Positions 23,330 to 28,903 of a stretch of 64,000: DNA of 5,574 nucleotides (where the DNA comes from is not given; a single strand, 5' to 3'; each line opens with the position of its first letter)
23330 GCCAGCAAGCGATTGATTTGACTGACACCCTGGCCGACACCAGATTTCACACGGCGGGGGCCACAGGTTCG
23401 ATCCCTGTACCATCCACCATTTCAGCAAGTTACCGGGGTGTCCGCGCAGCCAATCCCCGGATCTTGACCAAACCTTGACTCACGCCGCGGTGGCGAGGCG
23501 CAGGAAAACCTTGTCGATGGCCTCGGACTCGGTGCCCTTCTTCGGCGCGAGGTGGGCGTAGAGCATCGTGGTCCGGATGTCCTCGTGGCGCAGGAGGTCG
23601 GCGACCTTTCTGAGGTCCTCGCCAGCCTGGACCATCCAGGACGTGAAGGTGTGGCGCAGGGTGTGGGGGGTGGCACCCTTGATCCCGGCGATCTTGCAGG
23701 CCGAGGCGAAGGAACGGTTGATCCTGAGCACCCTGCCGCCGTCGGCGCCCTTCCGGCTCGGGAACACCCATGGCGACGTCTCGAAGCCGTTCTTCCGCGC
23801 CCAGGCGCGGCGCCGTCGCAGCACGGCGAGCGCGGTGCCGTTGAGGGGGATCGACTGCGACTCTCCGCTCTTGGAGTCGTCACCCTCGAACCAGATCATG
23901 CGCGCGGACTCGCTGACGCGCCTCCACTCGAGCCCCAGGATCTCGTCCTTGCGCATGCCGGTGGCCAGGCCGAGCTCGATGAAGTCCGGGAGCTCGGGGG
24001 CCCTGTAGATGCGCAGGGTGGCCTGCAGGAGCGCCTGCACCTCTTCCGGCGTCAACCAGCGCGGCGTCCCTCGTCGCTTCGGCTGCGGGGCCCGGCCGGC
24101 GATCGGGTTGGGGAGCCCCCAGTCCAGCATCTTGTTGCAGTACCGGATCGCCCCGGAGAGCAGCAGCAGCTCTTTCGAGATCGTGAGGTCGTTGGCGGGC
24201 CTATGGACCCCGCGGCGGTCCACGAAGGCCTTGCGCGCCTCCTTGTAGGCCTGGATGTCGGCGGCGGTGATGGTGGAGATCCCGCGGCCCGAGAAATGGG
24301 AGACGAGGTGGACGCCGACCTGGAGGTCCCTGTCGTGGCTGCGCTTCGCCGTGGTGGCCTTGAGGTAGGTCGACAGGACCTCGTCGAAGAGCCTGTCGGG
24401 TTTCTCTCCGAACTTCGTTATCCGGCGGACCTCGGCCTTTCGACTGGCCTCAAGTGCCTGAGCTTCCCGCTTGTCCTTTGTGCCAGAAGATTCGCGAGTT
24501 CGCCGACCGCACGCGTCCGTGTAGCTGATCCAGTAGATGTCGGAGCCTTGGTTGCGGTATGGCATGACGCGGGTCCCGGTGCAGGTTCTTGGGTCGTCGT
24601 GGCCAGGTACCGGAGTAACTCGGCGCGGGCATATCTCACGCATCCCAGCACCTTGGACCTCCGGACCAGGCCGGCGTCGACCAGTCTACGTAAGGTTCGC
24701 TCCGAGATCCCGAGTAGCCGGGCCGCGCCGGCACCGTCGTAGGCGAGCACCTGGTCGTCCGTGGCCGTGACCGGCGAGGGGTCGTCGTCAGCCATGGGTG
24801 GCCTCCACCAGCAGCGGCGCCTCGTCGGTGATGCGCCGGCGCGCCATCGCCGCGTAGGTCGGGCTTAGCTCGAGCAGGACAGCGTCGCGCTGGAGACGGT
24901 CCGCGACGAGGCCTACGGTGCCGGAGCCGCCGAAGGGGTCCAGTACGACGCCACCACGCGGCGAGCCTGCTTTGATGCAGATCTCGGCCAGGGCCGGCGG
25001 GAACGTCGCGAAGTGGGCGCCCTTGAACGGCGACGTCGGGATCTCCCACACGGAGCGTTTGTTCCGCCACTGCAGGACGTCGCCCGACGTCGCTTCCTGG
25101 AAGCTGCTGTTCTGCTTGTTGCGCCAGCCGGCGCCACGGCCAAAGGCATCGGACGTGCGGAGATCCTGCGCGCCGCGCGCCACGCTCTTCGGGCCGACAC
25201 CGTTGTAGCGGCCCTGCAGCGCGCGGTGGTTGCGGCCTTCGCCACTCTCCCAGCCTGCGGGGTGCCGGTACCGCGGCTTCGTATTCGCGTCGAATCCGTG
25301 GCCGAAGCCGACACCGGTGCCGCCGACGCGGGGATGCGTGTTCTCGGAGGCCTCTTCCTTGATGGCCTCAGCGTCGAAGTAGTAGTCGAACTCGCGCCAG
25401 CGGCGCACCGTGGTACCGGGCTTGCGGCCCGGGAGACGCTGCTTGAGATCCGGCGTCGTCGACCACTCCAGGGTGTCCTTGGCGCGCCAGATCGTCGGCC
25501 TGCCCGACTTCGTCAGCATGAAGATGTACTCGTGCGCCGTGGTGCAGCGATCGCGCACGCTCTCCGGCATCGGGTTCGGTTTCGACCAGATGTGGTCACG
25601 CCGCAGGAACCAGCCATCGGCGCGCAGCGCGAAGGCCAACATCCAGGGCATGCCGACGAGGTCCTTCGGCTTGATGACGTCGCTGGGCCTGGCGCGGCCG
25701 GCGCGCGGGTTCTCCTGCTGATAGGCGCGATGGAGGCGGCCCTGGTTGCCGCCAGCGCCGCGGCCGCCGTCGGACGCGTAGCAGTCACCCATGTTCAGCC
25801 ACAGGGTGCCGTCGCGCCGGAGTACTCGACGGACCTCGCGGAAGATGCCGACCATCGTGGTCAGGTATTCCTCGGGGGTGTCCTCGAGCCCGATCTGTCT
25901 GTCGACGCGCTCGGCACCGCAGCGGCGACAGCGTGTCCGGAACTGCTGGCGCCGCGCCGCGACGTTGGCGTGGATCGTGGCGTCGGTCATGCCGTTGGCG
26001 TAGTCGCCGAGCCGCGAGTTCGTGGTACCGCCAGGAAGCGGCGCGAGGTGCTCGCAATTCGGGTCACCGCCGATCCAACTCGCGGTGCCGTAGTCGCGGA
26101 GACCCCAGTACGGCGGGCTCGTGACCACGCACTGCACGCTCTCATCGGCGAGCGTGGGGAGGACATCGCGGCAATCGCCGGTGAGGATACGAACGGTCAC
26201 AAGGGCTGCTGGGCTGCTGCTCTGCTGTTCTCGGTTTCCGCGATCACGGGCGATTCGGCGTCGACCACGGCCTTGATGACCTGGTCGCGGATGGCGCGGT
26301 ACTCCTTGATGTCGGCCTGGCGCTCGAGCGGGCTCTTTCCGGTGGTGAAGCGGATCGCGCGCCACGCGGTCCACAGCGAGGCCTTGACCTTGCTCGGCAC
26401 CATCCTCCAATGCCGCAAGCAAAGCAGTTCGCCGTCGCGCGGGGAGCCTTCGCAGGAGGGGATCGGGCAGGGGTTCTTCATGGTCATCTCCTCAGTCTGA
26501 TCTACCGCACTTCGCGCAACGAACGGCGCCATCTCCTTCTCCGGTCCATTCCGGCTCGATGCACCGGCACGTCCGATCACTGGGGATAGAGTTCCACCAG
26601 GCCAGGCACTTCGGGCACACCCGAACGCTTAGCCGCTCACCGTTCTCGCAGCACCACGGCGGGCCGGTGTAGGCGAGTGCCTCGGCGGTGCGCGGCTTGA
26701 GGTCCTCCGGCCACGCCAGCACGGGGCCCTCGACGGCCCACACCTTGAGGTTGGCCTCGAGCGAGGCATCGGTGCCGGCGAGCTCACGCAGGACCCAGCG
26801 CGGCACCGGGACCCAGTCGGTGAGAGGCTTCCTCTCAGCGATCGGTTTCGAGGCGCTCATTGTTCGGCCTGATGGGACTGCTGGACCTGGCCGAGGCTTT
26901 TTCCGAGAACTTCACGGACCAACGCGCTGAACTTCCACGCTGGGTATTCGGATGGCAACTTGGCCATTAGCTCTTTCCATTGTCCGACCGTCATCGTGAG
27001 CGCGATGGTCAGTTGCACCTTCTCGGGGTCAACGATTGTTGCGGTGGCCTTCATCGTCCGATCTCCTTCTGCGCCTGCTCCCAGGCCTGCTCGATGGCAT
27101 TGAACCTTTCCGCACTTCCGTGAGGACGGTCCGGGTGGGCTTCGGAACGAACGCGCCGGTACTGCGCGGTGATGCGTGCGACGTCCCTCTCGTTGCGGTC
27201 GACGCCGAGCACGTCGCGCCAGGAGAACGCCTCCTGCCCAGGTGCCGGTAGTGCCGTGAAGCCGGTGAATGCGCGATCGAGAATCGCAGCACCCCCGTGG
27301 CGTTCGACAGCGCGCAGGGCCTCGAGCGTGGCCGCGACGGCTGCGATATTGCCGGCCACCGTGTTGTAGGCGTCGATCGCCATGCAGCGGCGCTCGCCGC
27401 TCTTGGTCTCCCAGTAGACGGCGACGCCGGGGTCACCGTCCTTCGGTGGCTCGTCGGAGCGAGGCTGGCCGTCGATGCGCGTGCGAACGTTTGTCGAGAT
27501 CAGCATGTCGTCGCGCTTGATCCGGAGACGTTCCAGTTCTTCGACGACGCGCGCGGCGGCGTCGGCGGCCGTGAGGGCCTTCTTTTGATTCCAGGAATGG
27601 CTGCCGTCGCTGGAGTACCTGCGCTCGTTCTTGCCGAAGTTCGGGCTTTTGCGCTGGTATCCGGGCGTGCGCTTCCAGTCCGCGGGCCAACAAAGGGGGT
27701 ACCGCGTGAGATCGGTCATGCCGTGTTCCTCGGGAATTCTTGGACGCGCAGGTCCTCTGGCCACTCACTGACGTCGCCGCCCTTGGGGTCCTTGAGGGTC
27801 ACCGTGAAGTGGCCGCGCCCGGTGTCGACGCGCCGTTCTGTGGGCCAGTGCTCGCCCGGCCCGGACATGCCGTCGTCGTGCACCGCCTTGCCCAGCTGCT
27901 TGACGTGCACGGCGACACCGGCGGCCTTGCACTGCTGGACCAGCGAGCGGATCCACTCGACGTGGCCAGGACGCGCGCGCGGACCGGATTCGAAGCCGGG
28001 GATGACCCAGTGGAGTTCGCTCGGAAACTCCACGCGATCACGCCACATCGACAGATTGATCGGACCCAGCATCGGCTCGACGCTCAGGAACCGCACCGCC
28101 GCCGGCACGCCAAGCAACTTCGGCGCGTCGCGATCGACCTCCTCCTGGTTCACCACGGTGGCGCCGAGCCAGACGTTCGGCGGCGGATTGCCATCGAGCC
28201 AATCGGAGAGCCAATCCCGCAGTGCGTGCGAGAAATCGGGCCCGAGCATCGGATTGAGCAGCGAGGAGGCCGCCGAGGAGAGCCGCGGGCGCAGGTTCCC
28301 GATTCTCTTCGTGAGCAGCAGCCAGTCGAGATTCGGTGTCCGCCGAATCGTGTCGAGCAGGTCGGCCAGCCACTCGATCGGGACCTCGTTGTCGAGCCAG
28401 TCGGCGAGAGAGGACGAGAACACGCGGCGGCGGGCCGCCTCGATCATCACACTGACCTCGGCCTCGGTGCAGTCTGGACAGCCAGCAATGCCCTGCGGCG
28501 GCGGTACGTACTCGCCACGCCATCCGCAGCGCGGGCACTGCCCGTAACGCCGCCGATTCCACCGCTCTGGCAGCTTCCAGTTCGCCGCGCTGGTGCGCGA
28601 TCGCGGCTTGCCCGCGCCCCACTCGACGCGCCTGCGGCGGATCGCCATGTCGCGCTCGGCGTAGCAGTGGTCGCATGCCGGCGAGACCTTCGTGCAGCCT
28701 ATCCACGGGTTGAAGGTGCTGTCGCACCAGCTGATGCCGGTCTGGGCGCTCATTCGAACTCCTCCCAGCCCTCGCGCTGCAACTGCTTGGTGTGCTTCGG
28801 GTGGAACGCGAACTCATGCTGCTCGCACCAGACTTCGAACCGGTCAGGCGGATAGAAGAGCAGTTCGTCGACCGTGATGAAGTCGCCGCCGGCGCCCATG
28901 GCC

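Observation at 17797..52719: Genome-wide regulon of 8-bp-period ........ arrays at promoters and gene starts, co-oriented with transcription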

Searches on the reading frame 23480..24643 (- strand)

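Call 11: search_protein_families(library=pfam, proteins=[window:23480-24643:-], max_evalue=0.01)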
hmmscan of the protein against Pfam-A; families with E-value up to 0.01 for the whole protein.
window:23480-24643:- (387 aa): 1 family
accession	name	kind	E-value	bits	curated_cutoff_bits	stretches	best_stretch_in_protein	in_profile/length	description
PF00589.27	Phage_integrase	-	7.8e-29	101.1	27.1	1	195-367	1-170/172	Phage integrase family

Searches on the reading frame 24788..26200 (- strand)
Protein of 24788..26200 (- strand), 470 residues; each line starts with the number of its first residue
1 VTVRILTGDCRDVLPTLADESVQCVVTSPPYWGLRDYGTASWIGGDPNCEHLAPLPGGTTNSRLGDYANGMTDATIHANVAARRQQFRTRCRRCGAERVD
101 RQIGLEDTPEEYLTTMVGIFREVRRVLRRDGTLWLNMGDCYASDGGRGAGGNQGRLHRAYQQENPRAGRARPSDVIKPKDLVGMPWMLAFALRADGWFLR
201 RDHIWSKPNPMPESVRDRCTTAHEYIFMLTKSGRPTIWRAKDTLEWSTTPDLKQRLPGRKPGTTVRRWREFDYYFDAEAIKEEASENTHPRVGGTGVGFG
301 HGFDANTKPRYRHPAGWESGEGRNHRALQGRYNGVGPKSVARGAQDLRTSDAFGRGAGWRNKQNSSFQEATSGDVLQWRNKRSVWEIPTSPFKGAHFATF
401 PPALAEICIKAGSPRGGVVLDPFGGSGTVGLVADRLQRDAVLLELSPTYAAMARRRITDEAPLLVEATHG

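Call 11: search_protein_families(library=pfam, proteins=[window:24788-26200:-], max_evalue=0.01)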
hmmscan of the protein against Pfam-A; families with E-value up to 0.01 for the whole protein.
window:24788-26200:- (470 aa): 1 family
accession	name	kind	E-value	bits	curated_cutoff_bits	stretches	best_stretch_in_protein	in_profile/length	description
PF01555.25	N6_N4_Mtase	-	8.3e-42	144.1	26.7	1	22-453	1-219/221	DNA methylase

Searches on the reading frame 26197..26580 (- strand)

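Call 11: search_protein_families(library=pfam, proteins=[window:26197-26580:-], max_evalue=0.01)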
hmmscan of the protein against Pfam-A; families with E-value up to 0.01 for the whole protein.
window:26197-26580:- (127 aa): 0 families

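Call 24: search_protein_families(library=phrogs, proteins=[window:26197-26580:-], max_evalue=0.01)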
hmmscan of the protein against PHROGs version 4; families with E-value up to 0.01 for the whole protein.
window:26197-26580:- (127 aa): 1 family
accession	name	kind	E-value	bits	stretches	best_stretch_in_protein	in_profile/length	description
phrog_18063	-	unknown function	1.9e-05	25.8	1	37-86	7-56/94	-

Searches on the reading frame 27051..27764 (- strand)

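Call 92: search_protein_families(library=pfam, proteins=[window:27051-27764:-], max_evalue=0.01)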
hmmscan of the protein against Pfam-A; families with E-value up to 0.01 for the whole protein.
window:27051-27764:- (237 aa): 1 family
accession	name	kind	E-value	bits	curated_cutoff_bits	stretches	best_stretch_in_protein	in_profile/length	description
PF00226.36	DnaJ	-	3.5e-06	27.5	27.8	1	184-229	4-51/63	DnaJ domain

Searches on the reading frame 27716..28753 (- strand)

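Call 92: search_protein_families(library=pfam, proteins=[window:27716-28753:-], max_evalue=0.01)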
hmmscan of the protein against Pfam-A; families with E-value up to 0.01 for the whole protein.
window:27716-28753:- (345 aa): 1 family
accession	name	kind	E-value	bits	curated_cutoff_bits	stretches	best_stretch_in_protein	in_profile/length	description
PF07505.17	DUF5131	-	4.6e-67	226.5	28.9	1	4-293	1-221/243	Protein of unknown function (DUF5131)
